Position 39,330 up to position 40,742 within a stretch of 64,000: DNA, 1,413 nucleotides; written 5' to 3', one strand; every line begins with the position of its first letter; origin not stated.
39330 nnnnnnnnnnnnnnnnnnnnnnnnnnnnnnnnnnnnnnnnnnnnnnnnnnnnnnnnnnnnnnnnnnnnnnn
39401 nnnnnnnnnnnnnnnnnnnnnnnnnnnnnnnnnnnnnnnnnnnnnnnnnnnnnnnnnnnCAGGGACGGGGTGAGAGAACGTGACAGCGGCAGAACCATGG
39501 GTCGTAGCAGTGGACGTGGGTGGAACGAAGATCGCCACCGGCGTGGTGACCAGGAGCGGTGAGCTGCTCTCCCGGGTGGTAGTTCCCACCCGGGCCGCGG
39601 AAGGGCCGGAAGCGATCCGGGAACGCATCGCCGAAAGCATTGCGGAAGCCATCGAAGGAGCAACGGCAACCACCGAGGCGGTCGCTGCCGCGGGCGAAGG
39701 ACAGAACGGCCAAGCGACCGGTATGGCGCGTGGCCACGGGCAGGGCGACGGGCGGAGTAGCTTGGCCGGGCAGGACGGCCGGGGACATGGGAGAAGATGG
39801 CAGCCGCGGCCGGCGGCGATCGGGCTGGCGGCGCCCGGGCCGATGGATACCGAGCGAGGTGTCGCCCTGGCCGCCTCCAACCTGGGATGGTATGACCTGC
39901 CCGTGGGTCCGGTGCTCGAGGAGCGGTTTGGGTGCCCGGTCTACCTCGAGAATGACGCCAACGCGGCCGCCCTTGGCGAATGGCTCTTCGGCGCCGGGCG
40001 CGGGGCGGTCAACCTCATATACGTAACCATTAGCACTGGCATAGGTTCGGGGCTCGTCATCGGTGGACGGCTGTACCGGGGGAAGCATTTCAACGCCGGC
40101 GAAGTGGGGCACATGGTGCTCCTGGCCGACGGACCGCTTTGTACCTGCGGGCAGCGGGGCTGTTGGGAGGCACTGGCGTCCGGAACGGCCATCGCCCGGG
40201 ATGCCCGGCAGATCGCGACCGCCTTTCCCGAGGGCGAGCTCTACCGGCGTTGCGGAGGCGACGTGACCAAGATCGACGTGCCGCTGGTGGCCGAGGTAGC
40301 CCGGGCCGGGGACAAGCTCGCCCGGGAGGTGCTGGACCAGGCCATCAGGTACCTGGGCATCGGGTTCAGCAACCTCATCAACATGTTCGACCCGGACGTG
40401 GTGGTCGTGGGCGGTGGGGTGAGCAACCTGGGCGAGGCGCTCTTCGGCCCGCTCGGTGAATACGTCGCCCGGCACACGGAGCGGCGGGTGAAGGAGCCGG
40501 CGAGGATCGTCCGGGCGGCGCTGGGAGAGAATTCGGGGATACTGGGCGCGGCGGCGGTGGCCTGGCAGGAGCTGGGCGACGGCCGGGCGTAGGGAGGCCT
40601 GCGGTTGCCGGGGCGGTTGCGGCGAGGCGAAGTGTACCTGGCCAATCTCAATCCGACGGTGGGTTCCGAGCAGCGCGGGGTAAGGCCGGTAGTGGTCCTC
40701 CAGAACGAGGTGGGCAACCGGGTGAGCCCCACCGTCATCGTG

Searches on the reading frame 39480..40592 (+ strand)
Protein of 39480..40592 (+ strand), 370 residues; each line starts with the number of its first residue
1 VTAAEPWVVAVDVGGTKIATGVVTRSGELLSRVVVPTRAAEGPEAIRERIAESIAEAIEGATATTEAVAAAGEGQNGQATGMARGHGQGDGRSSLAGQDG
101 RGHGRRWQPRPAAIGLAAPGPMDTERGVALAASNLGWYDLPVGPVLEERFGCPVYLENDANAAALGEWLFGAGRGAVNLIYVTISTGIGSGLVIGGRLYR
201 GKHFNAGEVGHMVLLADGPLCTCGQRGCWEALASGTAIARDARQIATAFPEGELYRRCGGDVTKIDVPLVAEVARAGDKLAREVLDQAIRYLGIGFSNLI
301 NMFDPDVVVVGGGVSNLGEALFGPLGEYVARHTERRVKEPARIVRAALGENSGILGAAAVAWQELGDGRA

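Call 18: search_protein_families(library=pfam, proteins=[window:39480-40592:+], max_evalue=0.001)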
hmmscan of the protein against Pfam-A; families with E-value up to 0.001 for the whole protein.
window:39480-40592:+ (370 aa): 1 family
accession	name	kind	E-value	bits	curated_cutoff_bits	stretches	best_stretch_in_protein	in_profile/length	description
PF00480.26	ROK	-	3.3e-70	237.3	22.9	2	112-363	58-293/294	ROK family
